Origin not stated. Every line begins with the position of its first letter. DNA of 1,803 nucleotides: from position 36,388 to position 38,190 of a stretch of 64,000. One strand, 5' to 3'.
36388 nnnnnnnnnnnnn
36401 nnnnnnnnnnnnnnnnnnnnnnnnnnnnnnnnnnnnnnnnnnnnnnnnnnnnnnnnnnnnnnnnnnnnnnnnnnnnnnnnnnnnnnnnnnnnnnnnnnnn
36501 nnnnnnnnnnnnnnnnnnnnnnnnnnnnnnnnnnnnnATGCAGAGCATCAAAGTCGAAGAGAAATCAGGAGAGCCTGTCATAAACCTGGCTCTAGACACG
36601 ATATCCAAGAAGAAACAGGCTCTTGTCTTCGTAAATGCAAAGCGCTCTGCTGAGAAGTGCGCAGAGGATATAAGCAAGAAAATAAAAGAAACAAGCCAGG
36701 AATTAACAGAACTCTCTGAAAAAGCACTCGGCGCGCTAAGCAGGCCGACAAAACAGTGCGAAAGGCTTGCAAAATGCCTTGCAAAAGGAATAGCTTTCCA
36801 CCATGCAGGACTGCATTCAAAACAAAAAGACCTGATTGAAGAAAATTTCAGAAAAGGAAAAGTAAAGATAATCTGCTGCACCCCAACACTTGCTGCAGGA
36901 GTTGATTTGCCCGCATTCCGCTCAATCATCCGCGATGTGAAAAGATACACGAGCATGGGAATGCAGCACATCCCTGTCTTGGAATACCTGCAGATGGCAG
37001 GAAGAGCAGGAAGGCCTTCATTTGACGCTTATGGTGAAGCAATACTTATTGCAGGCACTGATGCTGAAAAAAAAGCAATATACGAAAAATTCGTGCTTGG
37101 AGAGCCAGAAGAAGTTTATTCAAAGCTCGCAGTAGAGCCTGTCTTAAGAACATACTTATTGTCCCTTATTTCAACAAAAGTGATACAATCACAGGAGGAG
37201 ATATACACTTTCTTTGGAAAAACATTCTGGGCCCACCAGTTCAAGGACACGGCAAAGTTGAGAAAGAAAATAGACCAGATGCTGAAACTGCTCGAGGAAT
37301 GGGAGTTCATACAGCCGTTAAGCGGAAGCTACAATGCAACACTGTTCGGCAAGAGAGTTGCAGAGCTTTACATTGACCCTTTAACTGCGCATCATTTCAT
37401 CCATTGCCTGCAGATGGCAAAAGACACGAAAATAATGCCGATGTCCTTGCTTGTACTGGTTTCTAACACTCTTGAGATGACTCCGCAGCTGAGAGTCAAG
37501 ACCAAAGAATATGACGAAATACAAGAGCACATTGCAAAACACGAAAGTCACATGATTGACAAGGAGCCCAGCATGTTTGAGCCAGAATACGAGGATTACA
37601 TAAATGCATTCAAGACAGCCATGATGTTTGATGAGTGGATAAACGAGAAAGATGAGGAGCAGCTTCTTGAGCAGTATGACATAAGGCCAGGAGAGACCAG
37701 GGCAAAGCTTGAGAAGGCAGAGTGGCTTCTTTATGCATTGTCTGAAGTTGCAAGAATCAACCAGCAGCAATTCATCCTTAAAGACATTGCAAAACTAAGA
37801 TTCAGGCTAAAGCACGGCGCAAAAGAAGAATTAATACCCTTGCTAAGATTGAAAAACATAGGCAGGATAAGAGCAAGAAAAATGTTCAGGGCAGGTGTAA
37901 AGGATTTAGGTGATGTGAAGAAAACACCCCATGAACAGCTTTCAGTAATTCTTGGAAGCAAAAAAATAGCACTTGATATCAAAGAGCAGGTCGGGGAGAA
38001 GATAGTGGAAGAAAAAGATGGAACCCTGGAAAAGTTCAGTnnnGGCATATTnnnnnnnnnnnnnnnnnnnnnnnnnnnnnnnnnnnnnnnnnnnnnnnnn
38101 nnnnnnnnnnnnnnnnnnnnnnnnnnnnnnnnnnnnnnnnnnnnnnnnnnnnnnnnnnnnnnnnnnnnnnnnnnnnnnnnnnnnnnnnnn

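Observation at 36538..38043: Hel308-like helicase lacking its N-terminal motor domain, followed by overlapping ASCH, methyltransferase and PHP genes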

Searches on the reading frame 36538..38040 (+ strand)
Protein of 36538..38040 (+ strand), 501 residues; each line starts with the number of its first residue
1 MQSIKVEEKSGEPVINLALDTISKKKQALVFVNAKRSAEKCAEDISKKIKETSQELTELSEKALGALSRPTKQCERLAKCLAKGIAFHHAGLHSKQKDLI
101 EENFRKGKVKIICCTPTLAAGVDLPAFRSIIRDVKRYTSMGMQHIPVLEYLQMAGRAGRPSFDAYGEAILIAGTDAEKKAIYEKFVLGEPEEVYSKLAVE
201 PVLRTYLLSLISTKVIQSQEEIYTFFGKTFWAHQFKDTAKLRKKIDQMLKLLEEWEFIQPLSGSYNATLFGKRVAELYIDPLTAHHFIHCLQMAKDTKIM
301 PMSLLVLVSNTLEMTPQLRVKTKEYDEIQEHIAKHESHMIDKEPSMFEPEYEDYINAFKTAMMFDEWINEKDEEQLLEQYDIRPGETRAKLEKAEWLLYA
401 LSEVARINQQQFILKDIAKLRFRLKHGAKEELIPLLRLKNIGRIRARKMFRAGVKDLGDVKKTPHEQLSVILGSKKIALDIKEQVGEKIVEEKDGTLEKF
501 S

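Call 4: search_protein_families(library=pfam, proteins=[window:36538-38040:+], max_evalue=0.01)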
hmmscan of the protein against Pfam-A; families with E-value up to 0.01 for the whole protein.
window:36538-38040:+ (501 aa): 4 families
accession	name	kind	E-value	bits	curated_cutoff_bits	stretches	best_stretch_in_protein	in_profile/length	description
PF21280.2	Helicase_dom4_arc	-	1.8e-32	112.3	27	1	302-427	1-125/125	Archaeal helicase, domain 4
PF00271.37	Helicase_C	-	5.6e-12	46.3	23.5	1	72-160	26-109/110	Helicase conserved C-terminal domain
PF20470.4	HTH_61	-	3.1e-09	37.5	24.3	1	166-259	1-92/92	Helix-turn-helix domain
PF17726.7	DpnI_C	-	0.003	18.1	23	0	219-259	23-61/70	Dam-replacing HTH domain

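Call 8: find_homologous_proteins(query=window:36538-38040:+, max_evalue=0.00001)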
Query window:36538-38040:+ (501 aa): 7952 proteins with E <= 0.00001 among 8000 candidates; the best 120 are listed.
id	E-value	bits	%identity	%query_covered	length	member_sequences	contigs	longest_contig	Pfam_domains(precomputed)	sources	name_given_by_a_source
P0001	0.0e+0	1103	100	100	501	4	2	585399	PF20470.5,PF00271.38,PF21280.3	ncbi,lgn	-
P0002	7.7e-292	986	88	100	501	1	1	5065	PF20470.5,PF00271.38,PF21280.3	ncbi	ncbi:MAG: helicase-related protein [Candidatus Woesearchaeota archaeon]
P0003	1.0e-250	850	77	98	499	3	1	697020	PF20470.5,PF00271.38,PF21280.3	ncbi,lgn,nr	ncbi:hypothetical protein KY346_01600 [Candidatus Woesearchaeota archaeon]|nr:hypothetical protein [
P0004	5.6e-244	828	75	100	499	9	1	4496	PF20470.5,PF00271.38,PF21280.3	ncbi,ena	-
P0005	9.5e-241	818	75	100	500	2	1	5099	PF20470.5,PF00271.38,PF21280.3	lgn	-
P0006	3.6e-239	812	73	98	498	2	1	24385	PF20470.5,PF00271.38,PF21280.3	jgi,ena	-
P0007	5.8e-236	802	73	99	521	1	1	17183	PF20470.5,PF00271.38,PF21280.3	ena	-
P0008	1.1e-235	801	73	100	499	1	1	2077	PF20470.5,PF00271.38,PF21280.3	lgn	-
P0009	6.2e-230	782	70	100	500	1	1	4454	PF20470.5,PF00271.38,PF21280.3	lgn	-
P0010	9.8e-228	775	74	92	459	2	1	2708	PF20470.5,PF00271.38,PF21280.3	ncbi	-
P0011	1.5e-214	731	64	100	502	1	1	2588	PF14520.13,PF00271.38,PF21280.3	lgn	-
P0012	1.5e-210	718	64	97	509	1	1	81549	PF20470.5,PF00271.38,PF21280.3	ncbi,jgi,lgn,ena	-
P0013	1.8e-210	718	67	96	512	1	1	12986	PF20470.5,PF00271.38,PF21280.3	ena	-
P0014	4.7e-210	716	65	99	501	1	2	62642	PF20470.5,PF00271.38,PF21280.3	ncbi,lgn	-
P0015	5.3e-210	716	66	98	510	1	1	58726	PF20470.5,PF00271.38,PF21280.3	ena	-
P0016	2.5e-209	714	66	100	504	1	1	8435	PF20470.5,PF00271.38,PF21280.3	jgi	-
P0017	4.0e-207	707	65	97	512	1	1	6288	PF14520.13,PF00271.38,PF21280.3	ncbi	-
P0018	8.3e-207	706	63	98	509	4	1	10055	PF20470.5,PF00271.38,PF21280.3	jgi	jgi:helicase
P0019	1.9e-206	705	62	98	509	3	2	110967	PF20470.5,PF00271.38,PF21280.3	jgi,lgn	jgi:helicase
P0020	2.3e-206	704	64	97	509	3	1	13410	PF20470.5,PF00271.38,PF21280.3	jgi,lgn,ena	-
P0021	3.3e-206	704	64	97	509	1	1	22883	PF20470.5,PF00271.38,PF21280.3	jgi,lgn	jgi:helicase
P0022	6.9e-206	703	62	99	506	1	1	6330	PF20470.5,PF00271.38,PF21280.3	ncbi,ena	-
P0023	1.6e-205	701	63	98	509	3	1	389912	PF20470.5,PF00271.38,PF21280.3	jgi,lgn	jgi:helicase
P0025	3.4e-205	700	63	97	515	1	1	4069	PF20470.5,PF00271.38,PF21280.3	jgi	jgi:helicase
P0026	1.1e-204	699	64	97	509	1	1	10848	PF20470.5,PF00271.38,PF21280.3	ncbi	-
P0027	2.5e-204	698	63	98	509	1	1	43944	PF14520.13,PF00271.38,PF21280.3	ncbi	ncbi:MAG: helicase-related protein [Candidatus Woesearchaeota archaeon]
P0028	2.5e-204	698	62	98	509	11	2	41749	PF20470.5,PF00271.38,PF21280.3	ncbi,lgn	ncbi:MAG: helicase-related protein [Candidatus Woesearchaeota archaeon]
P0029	3.5e-204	697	64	100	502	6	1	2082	PF20470.5,PF00271.38,PF21280.3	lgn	-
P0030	3.5e-204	697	63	98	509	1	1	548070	PF20470.5,PF00271.38,PF21280.3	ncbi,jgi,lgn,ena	-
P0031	6.7e-204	696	64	98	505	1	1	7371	PF20470.5,PF14520.13,PF00271.38,PF21280.3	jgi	-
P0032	7.8e-204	696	63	98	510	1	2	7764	PF20470.5,PF14520.13,PF00271.38,PF21280.3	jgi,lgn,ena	-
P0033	9.3e-204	696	63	97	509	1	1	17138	PF20470.5,PF00271.38,PF21280.3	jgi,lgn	jgi:helicase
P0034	1.8e-203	695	62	100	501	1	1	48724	PF20470.5,PF00271.38,PF21280.3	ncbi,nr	ncbi:hypothetical protein GF358_01395 [Candidatus Woesearchaeota archaeon]|nr:hypothetical protein [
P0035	3.4e-203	694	63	98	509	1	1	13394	PF20470.5,PF14520.13,PF00271.38,PF21280.3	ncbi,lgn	-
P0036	3.5e-203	694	64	97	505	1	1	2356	PF20470.5,PF00271.38,PF21280.3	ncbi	-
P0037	9.7e-203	692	64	98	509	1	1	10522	PF20470.5,PF00271.38,PF21280.3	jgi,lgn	jgi:helicase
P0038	1.1e-202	692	62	98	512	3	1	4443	PF20470.5,PF14520.13,PF00271.38,PF21280.3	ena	-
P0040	1.4e-201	688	63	98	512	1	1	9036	PF20470.5,PF00271.38,PF21280.3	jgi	jgi:helicase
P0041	1.4e-201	688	63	98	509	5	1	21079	PF20470.5,PF00271.38,PF21280.3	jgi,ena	-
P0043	6.6e-201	686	62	97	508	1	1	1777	PF20470.5,PF00271.38,PF21280.3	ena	-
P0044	9.2e-201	686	61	98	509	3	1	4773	PF20470.5,PF00271.38,PF21280.3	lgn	-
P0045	1.1e-200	686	62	97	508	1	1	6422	PF20470.5,PF00271.38,PF21280.3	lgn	-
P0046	1.7e-200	685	63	98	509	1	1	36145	PF20470.5,PF00271.38,PF21280.3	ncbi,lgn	-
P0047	1.3e-199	682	60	100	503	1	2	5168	PF20470.5,PF14520.13,PF00271.38,PF21280.3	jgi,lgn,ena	-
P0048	1.9e-198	678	60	100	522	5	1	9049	PF20470.5,PF14520.13,PF00271.38,PF21280.3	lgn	-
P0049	1.4e-197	675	63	96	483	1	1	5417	PF20470.5,PF14520.13,PF00271.38,PF21280.3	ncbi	-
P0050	2.7e-197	674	61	98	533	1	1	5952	PF20470.5,PF00271.38,PF21280.3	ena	-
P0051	2.5e-196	671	63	98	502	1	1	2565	PF20470.5,PF00271.38,PF21280.3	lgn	-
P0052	2.5e-196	671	62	96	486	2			PF20470.5,PF00271.38,PF21280.3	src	-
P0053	3.5e-196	671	61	97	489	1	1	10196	PF20470.5,PF14520.13,PF00271.38,PF21280.3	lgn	-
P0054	6.7e-196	670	62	97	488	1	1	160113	PF20470.5,PF00271.38,PF21280.3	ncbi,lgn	-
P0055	1.3e-195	669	62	96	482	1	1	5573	PF20470.5,PF14520.13,PF00271.38,PF21280.3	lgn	-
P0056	2.0e-195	668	60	97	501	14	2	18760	PF20470.5,PF14520.13,PF00271.38,PF21280.3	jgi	-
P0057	3.6e-195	667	62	96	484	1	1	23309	PF14520.13,PF00271.38,PF21280.3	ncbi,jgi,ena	-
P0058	1.2e-194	666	61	97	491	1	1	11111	PF20470.5,PF00271.38,PF21280.3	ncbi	-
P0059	1.4e-194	665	61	96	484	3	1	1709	PF20470.5,PF14520.13,PF00271.38,PF21280.3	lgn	-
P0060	1.6e-194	665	61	97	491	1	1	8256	PF20470.5,PF00271.38,PF21280.3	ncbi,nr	ncbi:MAG: helicase-related protein [Candidatus Woesearchaeota archaeon]|nr:helicase-related protein 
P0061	1.9e-194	665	62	96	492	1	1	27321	PF20470.5,PF14520.13,PF00271.38,PF21280.3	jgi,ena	-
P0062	2.4e-194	665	63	96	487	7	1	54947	PF20470.5,PF00271.38,PF21280.3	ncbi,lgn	-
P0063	4.5e-194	664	62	97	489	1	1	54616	PF20470.5,PF14520.13,PF00271.38,PF21280.3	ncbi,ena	-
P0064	7.7e-194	663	62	96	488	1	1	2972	PF20470.5,PF00271.38,PF21280.3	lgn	-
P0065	1.0e-193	663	61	96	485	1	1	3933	PF20470.5,PF14520.13,PF00271.38,PF21280.3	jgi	jgi:helicase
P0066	1.2e-193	662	62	96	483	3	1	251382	PF20470.5,PF14520.13,PF00271.38,PF21280.3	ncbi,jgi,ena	-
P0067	1.7e-193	662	61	97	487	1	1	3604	PF20470.5,PF14520.13,PF00271.38,PF21280.3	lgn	-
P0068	1.9e-193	662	61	96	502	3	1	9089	PF20470.5,PF14520.13,PF00271.38,PF21280.3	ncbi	-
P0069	2.6e-193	661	63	96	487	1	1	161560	PF20470.5,PF00271.38,PF21280.3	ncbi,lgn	-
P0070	2.6e-193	661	61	96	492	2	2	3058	PF20470.5,PF00271.38,PF21280.3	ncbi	-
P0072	1.3e-192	659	62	97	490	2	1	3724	PF20470.5,PF14520.13,PF00271.38,PF21280.3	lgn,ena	-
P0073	1.6e-192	659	62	97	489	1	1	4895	PF20470.5,PF14520.13,PF00271.38,PF21280.3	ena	-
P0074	1.9e-192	658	62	96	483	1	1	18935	PF20470.5,PF14520.13,PF00271.38,PF21280.3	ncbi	-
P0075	1.9e-192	658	62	96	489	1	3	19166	PF20470.5,PF00271.38,PF21280.3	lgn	-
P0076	3.4e-192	658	62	96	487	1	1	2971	PF20470.5,PF00271.38,PF21280.3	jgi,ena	-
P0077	3.7e-192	657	61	96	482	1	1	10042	PF20470.5,PF14520.13,PF00271.38,PF21280.3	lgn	-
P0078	9.8e-192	656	61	96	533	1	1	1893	PF20470.5,PF14520.13,PF00271.38,PF21280.3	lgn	-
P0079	1.2e-191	656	60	96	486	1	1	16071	PF20470.5,PF14520.13,PF00271.38,PF21280.3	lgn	-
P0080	4.6e-191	654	60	97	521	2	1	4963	PF20470.5,PF00271.38,PF21280.3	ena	-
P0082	8.0e-191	653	60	98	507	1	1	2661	PF14520.13,PF00271.38,PF21280.3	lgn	-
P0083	1.1e-190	653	62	94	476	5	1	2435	PF20470.5,PF00271.38,PF21280.3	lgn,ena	-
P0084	1.4e-190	652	61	97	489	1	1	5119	PF20470.5,PF14520.13,PF00271.38,PF21280.3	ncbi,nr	ncbi:hypothetical protein HY485_04090 [Candidatus Woesearchaeota archaeon]|nr:hypothetical protein [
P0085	1.4e-190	652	62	95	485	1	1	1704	PF20470.5,PF00271.38,PF21280.3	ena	-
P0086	1.4e-190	652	59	96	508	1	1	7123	PF20470.5,PF14520.13,PF00271.38,PF21280.3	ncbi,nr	ncbi:hypothetical protein HY490_00925 [Candidatus Woesearchaeota archaeon]|nr:hypothetical protein [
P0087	3.0e-190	651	60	97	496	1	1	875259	PF20470.5,PF14520.13,PF00271.38,PF21280.3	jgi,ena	-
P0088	6.8e-190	650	59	97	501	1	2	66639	PF14520.13,PF00271.38,PF21280.3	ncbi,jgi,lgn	-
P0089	1.6e-189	649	61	96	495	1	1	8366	PF20470.5,PF14520.13,PF00271.38,PF21280.3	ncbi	-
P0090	1.9e-189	648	60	97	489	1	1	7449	PF20470.5,PF14520.13,PF00271.38,PF21280.3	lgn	-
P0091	2.0e-189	648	61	96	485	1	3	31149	PF20470.5,PF14520.13,PF00271.38,PF21280.3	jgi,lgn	jgi:helicase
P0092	2.1e-189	648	60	96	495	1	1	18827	PF20470.5,PF14520.13,PF00271.38,PF21280.3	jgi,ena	-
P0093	2.3e-189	648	62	98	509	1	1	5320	PF20470.5,PF00271.38,PF21280.3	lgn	-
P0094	3.0e-189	648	61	97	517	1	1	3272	PF20470.5,PF14520.13,PF00271.38,PF21280.3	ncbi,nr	ncbi:hypothetical protein HY484_04440, partial [Candidatus Woesearchaeota archaeon]|nr:hypothetical 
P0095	3.5e-189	648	61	96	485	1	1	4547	PF20470.5,PF14520.13,PF00271.38,PF21280.3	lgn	-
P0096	3.7e-189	648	61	97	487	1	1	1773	PF20470.5,PF14520.13,PF00271.38,PF21280.3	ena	-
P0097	3.8e-189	648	60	96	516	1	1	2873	PF20470.5,PF14520.13,PF00271.38,PF21280.3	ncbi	-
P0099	4.9e-189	647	60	97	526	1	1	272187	PF00271.38,PF21280.3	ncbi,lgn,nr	ncbi:MAG: helicase-related protein [Candidatus Woesearchaeota archaeon]|nr:helicase-related protein 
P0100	5.4e-189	647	60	96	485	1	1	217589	PF20470.5,PF14520.13,PF00271.38,PF21280.3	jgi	jgi:helicase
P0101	7.0e-189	647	61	99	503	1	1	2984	PF20470.5,PF00271.38,PF21280.3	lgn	-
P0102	7.7e-189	646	60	96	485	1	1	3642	PF20470.5,PF14520.13,PF00271.38,PF21280.3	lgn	-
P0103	1.0e-188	646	62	96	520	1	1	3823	PF14520.13,PF00271.38,PF21280.3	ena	-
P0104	1.6e-188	645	62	95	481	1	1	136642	PF10391.16,PF20470.5,PF21999.3,PF00271.38,PF21280.3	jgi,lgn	-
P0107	5.9e-188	644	58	100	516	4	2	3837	PF20470.5,PF00271.38,PF21280.3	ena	-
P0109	9.5e-188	643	61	97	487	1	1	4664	PF20470.5,PF14520.13,PF00271.38,PF21280.3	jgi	jgi:helicase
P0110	1.0e-187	643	61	96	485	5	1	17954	PF20470.5,PF14520.13,PF00271.38,PF21280.3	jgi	jgi:helicase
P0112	1.1e-187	643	60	96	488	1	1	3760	PF20470.5,PF00271.38,PF21280.3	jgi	-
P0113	1.1e-187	643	59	97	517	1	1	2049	PF20470.5,PF00271.38,PF21280.3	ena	-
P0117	4.2e-187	641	59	99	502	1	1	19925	PF14520.13,PF00271.38,PF21280.3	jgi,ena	-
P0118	4.5e-187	641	60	98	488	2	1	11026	PF20470.5,PF14520.13,PF00271.38,PF21280.3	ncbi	-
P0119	8.2e-187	640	58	97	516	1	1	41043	PF20470.5,PF00271.38,PF21280.3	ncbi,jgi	-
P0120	8.2e-187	640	58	97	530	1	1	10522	PF10391.16,PF20470.5,PF14520.13,PF00271.38,PF21280.3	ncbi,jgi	jgi:helicase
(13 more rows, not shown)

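Call 10: find_encoding_contigs(protein=P0003, flank=10000, max_places=3)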
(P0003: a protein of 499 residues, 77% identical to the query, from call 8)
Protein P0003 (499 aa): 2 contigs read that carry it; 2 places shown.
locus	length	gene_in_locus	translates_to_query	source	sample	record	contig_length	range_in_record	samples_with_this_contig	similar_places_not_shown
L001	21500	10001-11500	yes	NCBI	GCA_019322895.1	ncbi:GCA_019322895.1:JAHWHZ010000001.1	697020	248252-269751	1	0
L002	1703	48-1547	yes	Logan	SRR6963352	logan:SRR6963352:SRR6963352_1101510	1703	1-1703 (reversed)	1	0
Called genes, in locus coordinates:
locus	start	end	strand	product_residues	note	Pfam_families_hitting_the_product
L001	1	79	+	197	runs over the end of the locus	PF02572:CobA_CobO_BtuR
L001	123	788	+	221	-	PF22090:Gins51_C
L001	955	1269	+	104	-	PF00935:Ribosomal_L44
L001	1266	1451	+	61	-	PF01667:Ribosomal_S27e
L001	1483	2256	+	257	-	PF00575:S1, PF07541:EIF_2_alpha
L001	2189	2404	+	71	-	PF04135:Nop10p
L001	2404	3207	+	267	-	PF09754:PAC2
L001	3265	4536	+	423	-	PF03952:Enolase_N, PF00113:Enolase_C, PF13378:MR_MLE_C (weak)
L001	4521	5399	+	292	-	PF13793:Pribosyltran_N, PF14681:UPRTase (faint), PF00156:Pribosyltran, PF14572:Pribosyl_synth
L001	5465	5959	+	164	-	PF10050:DUF2284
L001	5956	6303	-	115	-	-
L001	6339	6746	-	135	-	-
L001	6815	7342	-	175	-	-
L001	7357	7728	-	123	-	-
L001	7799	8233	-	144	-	-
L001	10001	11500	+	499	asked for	PF00271:Helicase_C, PF20470:HTH_61 (weak), PF21280:Helicase_dom4_arc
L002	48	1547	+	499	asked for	PF00271:Helicase_C, PF20470:HTH_61 (weak), PF21280:Helicase_dom4_arc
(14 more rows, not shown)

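Call 12: find_encoding_contigs(protein=P0001, flank=1000, max_places=3)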
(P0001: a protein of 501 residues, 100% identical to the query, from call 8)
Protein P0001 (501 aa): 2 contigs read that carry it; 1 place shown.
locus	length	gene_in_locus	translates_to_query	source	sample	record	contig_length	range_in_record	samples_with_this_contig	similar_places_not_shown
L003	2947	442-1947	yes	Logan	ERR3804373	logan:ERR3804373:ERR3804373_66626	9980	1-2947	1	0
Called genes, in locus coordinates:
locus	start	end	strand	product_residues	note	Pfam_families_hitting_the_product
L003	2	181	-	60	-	?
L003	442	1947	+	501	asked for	PF00271:Helicase_C, PF20470:HTH_61, PF21280:Helicase_dom4_arc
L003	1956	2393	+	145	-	-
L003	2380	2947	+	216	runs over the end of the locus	PF05430:Methyltransf_30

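Call 18: find_encoding_contigs(protein=P0087, flank=10000, max_places=2)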
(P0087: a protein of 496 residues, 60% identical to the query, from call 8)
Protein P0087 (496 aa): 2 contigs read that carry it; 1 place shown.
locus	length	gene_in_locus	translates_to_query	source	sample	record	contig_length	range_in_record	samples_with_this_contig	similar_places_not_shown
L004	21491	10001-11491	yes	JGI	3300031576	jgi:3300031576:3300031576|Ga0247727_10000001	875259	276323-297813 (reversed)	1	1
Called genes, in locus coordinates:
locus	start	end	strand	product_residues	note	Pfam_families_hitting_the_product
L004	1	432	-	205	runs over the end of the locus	-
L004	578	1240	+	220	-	-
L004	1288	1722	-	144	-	PF07291:MauE, PF07681:DoxX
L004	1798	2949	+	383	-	PF00162:PGK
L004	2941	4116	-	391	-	-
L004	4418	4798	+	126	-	-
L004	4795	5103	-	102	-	-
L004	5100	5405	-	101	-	-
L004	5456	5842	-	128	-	-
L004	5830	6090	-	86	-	PF01866:Diphthamide_syn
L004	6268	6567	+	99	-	-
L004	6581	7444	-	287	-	-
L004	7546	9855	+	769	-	PF00082:Peptidase_S8, PF06832:BiPBP_C (faint)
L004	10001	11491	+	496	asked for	PF00271:Helicase_C, PF20470:HTH_61 (weak), PF21280:Helicase_dom4_arc, PF14520:HHH_5 (faint)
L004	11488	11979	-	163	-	-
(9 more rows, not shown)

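Call 19: find_encoding_contigs(protein=P0099, flank=10000, max_places=2)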
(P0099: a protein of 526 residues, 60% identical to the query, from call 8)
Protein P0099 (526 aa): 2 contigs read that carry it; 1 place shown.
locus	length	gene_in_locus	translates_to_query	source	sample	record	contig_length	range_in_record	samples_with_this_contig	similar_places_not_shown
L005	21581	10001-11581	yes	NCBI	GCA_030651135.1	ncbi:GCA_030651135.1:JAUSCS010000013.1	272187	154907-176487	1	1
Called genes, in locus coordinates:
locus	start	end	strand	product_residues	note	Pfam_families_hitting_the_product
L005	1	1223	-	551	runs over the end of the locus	-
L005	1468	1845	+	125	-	-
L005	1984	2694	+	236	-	PF01163:RIO1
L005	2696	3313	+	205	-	PF00013:KH_1, PF21800:KH_KRR1_2nd, PF22891:KH_PNO1_2nd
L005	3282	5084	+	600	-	PF02518:HATPase_c, PF13589:HATPase_c_3, PF09239:Topo-VIb_trans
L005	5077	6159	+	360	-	PF04406:TP6A_N, PF20768:Topo_VI_alpha, PF21180:TOP6A-Spo11_Toprim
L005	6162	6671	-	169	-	-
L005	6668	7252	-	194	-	PF18765:Polbeta (faint)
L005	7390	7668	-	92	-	PF25213:HVO_A0261_N, PF01022:HTH_5 (weak)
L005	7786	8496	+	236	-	-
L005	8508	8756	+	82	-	-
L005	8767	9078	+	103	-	-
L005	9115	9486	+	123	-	-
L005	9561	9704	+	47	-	-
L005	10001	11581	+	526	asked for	PF00271:Helicase_C, PF21280:Helicase_dom4_arc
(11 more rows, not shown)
